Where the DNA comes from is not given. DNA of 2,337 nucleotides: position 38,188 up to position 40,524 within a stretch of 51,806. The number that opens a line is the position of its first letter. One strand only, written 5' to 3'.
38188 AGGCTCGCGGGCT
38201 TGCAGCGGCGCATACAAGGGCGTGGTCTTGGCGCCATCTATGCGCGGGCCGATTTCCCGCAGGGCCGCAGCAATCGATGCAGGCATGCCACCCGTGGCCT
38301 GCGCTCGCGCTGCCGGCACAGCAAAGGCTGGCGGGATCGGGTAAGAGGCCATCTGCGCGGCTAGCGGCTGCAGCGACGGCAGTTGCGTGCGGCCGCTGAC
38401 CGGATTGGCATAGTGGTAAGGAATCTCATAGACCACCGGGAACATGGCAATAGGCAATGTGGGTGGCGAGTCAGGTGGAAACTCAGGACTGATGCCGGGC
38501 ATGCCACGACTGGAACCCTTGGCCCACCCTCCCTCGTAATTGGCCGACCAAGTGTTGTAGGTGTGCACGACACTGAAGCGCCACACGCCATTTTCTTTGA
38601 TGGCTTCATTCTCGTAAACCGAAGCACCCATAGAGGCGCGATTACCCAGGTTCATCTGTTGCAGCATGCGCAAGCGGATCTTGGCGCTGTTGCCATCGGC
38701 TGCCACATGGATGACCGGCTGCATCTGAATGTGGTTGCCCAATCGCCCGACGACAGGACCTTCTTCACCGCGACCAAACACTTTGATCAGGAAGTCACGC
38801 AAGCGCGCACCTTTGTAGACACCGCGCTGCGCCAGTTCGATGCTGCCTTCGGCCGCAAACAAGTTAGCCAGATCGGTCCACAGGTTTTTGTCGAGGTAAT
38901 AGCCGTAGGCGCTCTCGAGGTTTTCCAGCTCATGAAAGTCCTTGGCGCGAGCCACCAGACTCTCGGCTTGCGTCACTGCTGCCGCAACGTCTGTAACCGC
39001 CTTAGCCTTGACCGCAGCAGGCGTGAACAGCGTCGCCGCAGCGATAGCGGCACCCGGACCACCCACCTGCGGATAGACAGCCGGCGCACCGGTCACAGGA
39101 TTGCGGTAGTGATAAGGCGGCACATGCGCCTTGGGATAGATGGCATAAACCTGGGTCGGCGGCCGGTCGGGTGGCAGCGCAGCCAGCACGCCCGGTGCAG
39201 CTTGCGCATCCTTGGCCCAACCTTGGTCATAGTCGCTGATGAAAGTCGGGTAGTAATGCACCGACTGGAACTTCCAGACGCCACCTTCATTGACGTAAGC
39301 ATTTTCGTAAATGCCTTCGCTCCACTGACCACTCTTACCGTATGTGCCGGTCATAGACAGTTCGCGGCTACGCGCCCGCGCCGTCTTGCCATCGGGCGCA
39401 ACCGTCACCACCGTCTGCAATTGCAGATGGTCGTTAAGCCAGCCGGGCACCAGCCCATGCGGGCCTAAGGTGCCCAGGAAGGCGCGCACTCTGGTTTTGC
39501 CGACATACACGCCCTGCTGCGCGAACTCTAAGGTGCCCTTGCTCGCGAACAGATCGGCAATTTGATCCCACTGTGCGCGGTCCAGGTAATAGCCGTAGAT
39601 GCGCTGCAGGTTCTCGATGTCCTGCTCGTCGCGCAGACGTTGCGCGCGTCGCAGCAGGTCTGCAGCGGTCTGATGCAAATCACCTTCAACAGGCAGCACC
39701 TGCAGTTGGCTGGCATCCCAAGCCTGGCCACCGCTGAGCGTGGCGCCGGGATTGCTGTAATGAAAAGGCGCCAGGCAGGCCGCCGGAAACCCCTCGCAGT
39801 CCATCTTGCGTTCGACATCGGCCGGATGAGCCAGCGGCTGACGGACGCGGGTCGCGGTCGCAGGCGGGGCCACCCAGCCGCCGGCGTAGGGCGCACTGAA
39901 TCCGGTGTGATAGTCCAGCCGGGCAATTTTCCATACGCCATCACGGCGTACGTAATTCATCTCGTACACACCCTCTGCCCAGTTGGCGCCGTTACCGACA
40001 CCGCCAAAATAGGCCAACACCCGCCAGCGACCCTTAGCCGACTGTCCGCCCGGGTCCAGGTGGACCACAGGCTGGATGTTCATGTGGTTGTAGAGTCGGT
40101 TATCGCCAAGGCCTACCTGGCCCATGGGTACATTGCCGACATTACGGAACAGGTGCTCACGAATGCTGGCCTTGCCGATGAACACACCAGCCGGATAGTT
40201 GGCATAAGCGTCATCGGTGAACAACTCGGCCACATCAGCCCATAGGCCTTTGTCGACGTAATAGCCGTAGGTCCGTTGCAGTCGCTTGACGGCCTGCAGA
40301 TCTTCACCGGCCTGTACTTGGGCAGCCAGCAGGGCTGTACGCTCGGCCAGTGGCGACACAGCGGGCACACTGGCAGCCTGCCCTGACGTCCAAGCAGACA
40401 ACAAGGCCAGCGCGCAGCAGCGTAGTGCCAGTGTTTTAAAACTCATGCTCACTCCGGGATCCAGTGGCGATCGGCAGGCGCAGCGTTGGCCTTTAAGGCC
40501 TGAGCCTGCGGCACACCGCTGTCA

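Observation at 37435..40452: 1005-aa secreted protein: three tandem NTF2/SnoaL-like modules fused to an esterase-type alpha/beta hydrolase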

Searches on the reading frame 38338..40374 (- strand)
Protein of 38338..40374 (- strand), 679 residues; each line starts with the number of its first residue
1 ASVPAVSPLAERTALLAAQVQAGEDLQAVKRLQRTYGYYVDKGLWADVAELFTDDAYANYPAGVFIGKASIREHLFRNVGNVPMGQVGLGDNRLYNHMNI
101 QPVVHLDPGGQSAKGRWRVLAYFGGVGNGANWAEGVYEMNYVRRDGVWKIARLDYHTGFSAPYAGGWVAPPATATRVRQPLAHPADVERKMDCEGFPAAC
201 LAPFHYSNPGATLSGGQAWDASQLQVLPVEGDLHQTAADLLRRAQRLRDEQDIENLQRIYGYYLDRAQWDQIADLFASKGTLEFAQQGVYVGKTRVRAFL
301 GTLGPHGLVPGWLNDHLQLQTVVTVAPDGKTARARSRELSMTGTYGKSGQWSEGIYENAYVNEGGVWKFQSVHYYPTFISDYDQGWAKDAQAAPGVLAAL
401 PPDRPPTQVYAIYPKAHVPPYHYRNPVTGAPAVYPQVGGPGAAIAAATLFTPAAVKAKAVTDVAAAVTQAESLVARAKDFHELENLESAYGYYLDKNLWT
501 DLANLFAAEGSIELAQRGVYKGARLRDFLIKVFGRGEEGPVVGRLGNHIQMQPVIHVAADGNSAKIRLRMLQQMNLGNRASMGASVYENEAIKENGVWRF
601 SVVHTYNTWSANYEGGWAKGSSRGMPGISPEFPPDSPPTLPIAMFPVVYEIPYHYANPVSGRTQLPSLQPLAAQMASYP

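Call 61: predict_structure(alignment_id=A2)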
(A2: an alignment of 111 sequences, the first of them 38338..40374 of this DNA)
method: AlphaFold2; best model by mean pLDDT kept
length: 679 residues; sequences in the alignment: 111
mean_pLDDT: 94.9   pTM: 0.95
mean pLDDT of the five models: 94.9, 94.8, 94.5, 93.2, 92.5
residues with pLDDT >= 90: 614; 70-90: 55; 50-70: 7; < 50: 3
segments of 3 or more residues with pLDDT < 50: none
pLDDT, mean of each block of 10 residues (from residue 1): 80 98 98 96 97 98 97 97 95 94 96 96 94 94 98 93 88 69 95 74 87 95 96 97 98 98 98 99 98 98 97 97 97 98 97 98 98 98 97 97 97 97 97 96 96 94 98 98 98 94 97 95 95 90 89 97 98 90 97 98 97 96 90 95 92 97 96 93
secondary structure, 60 per line:
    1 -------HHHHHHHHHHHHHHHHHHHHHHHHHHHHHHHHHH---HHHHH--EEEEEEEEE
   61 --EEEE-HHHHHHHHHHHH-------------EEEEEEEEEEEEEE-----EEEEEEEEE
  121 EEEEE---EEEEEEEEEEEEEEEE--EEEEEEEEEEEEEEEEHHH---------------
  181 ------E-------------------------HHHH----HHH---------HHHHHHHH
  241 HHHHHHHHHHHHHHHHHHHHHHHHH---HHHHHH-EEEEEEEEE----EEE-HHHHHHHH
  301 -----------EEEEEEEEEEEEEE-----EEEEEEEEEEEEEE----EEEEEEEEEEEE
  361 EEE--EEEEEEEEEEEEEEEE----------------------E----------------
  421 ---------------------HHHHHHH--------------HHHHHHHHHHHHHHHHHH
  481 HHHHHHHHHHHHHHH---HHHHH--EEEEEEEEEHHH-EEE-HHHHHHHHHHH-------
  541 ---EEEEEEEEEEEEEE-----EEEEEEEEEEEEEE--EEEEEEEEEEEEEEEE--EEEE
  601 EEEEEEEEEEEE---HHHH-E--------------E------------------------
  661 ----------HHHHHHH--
elements in order: H8-41 H45-49 E52-60 E63-66 H68-79 E93-106 E112-125 E129-144 E147-162 H213-216 H233-265 H269-274 E276-284 E289-291 H293-300 E312-325 E331-344 E349-363 E366-381 H442-448 H463-495 H499-503 E506-514 E519-521 H523-533 E544-557 E563-576 E579-594 E597-612 H616-619 H671-677

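Call 65: fold_search(model_id=the predicted structure, library=pdb)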
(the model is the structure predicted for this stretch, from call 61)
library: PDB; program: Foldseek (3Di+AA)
matches with E <= 10: 914; with E <= 0.001: 65
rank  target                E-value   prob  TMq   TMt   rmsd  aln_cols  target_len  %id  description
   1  8abt_A                3.2e-12  1.00  0.26  0.73   2.6       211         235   36  Crystal structure of NaLdpA in complex with the product analog Resveratrol (released 2023-02-01)
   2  8abt_B                5.1e-12  1.00  0.26  0.73   2.4       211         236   36  Crystal structure of NaLdpA in complex with the product analog Resveratrol (released 2023-02-01)
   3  8abu_B                6.5e-12  1.00  0.26  0.71   2.5       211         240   36  Crystal structure of NaLdpA mutant H97Q in complex with erythro-DGPD (released 2023-02-01)
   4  8abu_C                7.6e-12  1.00  0.26  0.73   2.5       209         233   35  Crystal structure of NaLdpA mutant H97Q in complex with erythro-DGPD (released 2023-02-01)
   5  8abv                  9.3e-12  1.00  0.27  0.73   2.0       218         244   34  Crystal structure of SpLdpA in complex with erythro-DGPD (released 2023-02-01)
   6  8abu_A                2.2e-11  1.00  0.26  0.73   2.5       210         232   35  Crystal structure of NaLdpA mutant H97Q in complex with erythro-DGPD (released 2023-02-01)
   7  8abw                  2.5e-11  1.00  0.27  0.73   2.2       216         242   34  Crystal structure of SpLdpA in complex with threo-DGPD (released 2023-02-01)
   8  4leh_A                6.4e-07  1.00  0.18  0.69   7.1       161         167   18  Crystal structure of a bile-acid 7-alpha dehydratase (CLOSCI_03134) from Clostridium scindens ATCC 35704 at 2.90 A res (released 2013-08-21)
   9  7c5y_B                1.5e-06  0.99  0.12  0.16  34.2       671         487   10  Crystal structure of the iota-carbonic anhydrase from eukaryotic microalga complexed with iodide (released 2021-04-28)
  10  3ef8_A                1.9e-06  1.00  0.18  0.78   5.3       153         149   22  Crystal structure of Putative Scytalone Dehydratase (YP_496742.1) from NOVOSPHINGOBIUM AROMATICIVORANS DSM 12444 at 1. (released 2008-09-30)
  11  4n3v_A                2.9e-06  1.00  0.18  0.66   7.5       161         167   20  Crystal structure of a bile-acid 7-alpha dehydratase (CLOHIR_00079) from Clostridium hiranonis DSM 13275 at 1.89 A res (released 2013-12-04)
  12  7c5x_B                4.9e-06  0.98  0.13  0.17  34.2       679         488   11  Crystal structure of the iota-carbonic anhydrase from eukaryotic microalga complexed with bicarbonate (released 2021-04-28)
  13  4l8o                  5.5e-06  1.00  0.18  0.68   6.7       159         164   18  Crystal structure of a bile-acid 7-alpha dehydratase (CLOHYLEM_06634) from Clostridium hylemonae DSM 15053 at 2.20 A res (released 2013-08-21)
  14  9kw6_A                5.5e-06  1.00  0.15  0.34  16.2       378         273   10  Polyether epoxide hydrolase MonBI-MonBII complex (released 2025-12-10)
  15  3s5c_B                8.1e-06  1.00  0.17  0.71   5.7       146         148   25  Crystal Structure of a Hexachlorocyclohexane dehydrochlorinase (LinA) Type2 (released 2012-05-23)
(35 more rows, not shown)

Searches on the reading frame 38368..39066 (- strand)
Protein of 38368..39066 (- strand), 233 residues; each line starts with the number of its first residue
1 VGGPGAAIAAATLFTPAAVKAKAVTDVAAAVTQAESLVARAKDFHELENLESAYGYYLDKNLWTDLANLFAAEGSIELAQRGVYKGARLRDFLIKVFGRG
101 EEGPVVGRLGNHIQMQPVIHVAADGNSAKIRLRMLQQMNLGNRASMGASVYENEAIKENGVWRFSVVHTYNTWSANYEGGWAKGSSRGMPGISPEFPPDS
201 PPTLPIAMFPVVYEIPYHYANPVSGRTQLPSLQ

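Call 20: search_solved_structures(query=window:38368-39066:-, max_evalue=0.01, show_alignments=2)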
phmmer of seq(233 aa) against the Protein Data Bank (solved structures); distinct sequences matched with E-value up to 0.01: 3.
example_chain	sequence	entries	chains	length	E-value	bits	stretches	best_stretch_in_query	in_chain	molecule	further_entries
8abv_A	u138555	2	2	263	6.5e-24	87.9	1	24-227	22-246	SnoaL-like domain-containing protein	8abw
8abt_A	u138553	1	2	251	5.1e-23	85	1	32-225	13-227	SnoaL-like domain-containing protein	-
8abu_A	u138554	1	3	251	6.2e-22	81.4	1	32-225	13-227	SnoaL-like domain-containing protein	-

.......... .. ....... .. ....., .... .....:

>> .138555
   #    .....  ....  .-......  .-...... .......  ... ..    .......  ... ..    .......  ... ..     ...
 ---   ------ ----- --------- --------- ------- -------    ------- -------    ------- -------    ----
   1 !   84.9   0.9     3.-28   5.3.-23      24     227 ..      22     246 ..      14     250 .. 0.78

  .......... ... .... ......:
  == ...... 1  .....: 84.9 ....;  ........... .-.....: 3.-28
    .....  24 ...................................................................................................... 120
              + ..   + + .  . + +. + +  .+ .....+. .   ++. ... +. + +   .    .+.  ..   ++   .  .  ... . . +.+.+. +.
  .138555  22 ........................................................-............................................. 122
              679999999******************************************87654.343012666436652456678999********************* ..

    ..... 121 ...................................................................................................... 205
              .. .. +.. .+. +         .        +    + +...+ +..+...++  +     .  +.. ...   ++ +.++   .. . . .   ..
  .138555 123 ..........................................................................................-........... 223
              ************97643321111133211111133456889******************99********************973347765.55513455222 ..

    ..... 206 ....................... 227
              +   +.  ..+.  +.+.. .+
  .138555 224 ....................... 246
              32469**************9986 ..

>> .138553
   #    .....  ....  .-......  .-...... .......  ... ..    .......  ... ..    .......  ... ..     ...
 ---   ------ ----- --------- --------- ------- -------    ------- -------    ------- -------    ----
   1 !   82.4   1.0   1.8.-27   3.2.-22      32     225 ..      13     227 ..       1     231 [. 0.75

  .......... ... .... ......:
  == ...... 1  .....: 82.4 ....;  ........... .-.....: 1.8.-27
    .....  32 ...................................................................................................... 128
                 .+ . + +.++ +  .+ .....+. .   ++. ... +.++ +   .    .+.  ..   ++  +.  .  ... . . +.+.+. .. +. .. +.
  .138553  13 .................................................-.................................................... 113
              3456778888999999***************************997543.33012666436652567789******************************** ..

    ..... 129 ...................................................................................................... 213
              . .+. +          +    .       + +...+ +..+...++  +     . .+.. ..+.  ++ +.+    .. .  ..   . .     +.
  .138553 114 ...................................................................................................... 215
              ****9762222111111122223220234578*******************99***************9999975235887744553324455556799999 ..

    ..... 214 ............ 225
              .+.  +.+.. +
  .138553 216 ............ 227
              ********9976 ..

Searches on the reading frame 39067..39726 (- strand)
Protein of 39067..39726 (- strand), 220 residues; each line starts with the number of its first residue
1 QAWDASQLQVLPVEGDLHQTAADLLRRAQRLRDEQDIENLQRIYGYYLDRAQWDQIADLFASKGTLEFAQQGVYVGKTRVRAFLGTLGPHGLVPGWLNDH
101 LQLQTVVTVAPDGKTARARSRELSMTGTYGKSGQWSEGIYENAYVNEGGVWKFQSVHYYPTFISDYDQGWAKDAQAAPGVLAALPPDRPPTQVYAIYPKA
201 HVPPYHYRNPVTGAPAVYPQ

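Call 19: search_solved_structures(query=window:39067-39726:-, max_evalue=0.01, show_alignments=2)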
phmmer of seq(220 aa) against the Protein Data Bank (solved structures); distinct sequences matched with E-value up to 0.01: 3.
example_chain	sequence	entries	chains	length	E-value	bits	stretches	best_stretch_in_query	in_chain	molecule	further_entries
8abt_A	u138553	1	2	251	5.2e-27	98.4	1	22-212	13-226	SnoaL-like domain-containing protein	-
8abv_A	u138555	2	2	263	1.7e-26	96.7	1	16-213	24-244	SnoaL-like domain-containing protein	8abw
8abu_A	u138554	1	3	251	7.3e-26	94.6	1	22-212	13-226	SnoaL-like domain-containing protein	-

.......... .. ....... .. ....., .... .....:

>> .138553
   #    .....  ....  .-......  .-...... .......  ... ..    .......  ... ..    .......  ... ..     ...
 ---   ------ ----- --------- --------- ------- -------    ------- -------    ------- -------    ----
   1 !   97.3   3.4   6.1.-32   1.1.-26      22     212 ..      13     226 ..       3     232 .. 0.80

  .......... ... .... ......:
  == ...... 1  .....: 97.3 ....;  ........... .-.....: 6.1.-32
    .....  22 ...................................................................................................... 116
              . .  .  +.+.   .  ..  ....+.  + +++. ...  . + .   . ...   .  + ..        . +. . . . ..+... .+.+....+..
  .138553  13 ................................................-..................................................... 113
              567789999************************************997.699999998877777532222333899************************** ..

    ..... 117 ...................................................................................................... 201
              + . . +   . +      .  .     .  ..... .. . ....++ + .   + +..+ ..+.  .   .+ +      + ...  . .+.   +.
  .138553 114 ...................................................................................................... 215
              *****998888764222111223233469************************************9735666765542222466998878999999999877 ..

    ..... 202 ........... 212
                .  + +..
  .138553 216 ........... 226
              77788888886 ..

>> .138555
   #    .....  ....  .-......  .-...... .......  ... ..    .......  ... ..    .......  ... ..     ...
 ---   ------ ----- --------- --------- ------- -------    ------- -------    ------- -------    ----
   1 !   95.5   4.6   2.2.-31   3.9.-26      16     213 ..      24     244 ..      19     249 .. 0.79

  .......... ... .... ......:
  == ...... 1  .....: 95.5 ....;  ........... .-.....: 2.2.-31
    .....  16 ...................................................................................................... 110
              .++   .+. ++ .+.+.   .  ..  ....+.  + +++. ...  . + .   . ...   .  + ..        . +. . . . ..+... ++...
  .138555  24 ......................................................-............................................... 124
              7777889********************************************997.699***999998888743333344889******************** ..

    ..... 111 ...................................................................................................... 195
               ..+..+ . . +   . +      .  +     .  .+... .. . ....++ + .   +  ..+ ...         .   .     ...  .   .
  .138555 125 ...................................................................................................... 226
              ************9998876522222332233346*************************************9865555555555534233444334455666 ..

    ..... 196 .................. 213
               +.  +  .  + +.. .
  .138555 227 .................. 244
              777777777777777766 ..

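Call 49: search_protein_representatives(protein=window:39073-39726:-)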
Query: 218 residues. Proteins with E-value up to 0.001 (for the whole library): 1776; up to 1e-10: 889; up to 1e-30: 257. The best 150 are listed.
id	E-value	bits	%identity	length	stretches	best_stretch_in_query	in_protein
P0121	3.7e-174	592.7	50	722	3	19-218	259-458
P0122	4.2e-168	573.0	51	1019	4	16-218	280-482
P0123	1.5e-162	554.8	47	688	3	16-217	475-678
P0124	1.9e-157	538.1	47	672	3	22-214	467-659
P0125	8.9e-153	522.8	46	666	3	20-215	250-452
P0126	3.9e-152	520.7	46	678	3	9-216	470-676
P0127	6.4e-152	520.0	48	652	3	24-214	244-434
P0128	2.1e-151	518.4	45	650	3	24-211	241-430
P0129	7.8e-150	513.2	48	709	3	26-216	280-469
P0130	2.0e-144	495.5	45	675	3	2-216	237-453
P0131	1.9e-137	472.7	42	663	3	20-214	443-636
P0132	4.5e-134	461.7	53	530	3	19-218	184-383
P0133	5.7e-131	451.5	41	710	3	24-215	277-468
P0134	8.6e-127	437.8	60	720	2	57-218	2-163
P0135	1.4e-124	430.6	52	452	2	15-218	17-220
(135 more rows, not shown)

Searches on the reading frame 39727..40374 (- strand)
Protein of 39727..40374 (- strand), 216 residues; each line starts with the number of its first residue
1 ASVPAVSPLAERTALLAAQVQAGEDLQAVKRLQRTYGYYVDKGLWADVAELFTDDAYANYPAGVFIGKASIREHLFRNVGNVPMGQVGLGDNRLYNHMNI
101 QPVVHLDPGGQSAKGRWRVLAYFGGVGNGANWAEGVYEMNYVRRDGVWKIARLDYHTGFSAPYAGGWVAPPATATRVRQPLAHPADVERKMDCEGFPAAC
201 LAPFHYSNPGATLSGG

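Call 18: search_solved_structures(query=window:39727-40374:-, max_evalue=0.01, show_alignments=2)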
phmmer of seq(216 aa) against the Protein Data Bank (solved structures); distinct sequences matched with E-value up to 0.01: 6.
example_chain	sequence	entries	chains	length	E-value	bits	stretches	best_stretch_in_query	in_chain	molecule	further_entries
8abt_A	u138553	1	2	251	4.6e-23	85.7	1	11-169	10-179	SnoaL-like domain-containing protein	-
8abu_A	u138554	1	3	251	5.7e-22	82.1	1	11-169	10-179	SnoaL-like domain-containing protein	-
8abv_A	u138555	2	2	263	3.2e-20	76.4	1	10-169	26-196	SnoaL-like domain-containing protein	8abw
3s5c_B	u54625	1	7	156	0.0011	22.3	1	127-172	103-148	LinA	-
5kvb_A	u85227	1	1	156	0.0013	22.1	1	127-172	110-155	Gamma-hexachlorocyclohexane dehydrochlorinase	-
3a76_A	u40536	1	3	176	0.0042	20.4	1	127-172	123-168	Gamma-hexachlorocyclohexane dehydrochlorinase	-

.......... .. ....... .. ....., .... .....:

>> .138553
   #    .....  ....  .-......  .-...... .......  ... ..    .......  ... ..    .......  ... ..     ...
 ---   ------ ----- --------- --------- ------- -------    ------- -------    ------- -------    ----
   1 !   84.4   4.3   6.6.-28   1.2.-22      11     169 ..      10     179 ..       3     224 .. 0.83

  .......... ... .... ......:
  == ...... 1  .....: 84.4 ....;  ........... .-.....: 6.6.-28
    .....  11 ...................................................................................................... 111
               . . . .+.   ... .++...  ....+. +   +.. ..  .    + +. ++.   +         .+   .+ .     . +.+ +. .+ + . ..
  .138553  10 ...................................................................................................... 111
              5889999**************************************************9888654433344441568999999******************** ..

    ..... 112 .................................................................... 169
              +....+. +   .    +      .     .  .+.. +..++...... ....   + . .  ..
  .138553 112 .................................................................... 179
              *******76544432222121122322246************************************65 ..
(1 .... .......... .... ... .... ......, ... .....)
